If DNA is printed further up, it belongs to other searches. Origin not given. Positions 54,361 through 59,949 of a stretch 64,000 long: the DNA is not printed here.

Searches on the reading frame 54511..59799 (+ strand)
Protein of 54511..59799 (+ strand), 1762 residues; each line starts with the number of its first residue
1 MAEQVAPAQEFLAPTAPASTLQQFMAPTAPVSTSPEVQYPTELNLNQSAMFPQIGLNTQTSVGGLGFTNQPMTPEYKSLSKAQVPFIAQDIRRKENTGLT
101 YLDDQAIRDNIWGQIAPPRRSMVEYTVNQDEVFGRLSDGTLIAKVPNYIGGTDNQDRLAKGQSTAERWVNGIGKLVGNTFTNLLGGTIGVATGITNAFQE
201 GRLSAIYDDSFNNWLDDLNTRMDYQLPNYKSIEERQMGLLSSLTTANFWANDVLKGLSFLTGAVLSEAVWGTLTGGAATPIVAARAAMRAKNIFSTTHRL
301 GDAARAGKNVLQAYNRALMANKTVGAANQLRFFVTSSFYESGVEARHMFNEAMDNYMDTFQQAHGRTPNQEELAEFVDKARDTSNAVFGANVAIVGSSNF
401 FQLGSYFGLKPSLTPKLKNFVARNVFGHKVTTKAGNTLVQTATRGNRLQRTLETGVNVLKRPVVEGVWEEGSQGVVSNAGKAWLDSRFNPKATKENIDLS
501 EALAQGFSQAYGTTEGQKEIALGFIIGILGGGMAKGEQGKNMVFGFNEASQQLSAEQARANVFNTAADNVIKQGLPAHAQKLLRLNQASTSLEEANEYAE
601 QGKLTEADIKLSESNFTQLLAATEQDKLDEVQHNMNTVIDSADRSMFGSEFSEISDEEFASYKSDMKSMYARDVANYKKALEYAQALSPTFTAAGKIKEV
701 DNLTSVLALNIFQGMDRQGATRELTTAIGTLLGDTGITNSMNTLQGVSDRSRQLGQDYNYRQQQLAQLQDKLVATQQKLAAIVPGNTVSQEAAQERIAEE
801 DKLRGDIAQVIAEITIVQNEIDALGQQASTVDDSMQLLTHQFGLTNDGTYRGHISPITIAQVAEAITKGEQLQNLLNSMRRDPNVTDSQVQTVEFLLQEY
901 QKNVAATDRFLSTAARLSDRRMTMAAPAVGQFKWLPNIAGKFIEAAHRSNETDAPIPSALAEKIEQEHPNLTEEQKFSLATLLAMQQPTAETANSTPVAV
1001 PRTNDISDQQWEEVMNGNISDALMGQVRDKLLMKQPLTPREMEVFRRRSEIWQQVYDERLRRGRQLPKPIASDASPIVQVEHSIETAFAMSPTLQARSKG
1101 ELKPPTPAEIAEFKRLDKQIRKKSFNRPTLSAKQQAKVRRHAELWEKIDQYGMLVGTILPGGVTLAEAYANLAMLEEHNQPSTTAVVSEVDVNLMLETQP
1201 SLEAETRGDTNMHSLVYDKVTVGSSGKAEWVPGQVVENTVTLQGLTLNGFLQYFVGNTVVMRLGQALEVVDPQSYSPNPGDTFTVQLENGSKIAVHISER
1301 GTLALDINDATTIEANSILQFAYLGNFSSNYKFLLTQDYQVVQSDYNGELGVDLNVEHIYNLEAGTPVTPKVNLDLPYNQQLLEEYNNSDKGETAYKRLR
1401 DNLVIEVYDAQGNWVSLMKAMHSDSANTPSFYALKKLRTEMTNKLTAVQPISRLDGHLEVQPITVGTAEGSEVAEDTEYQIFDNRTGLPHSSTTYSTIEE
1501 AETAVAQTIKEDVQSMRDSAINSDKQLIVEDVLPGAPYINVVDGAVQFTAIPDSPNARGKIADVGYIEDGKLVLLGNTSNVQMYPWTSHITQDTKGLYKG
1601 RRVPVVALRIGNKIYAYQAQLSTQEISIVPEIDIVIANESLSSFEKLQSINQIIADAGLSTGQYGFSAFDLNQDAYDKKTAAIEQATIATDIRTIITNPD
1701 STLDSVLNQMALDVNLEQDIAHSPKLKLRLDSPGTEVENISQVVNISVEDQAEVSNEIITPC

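Call 13: search_protein_families(library=phrogs, proteins=[window:54511-59799:+], max_evalue=0.001)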
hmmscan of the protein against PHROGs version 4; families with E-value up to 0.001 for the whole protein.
window:54511-59799:+ (1762 aa): 1 family
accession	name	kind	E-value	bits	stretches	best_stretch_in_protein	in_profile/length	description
phrog_32390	-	unknown function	8.7e-89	299.4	2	90-815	32-765/1957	-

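Call 84: search_protein_families(library=pfam, proteins=[window:54511-59799:+], max_evalue=0.001)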
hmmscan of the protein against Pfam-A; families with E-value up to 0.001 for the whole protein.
window:54511-59799:+ (1762 aa): 0 families
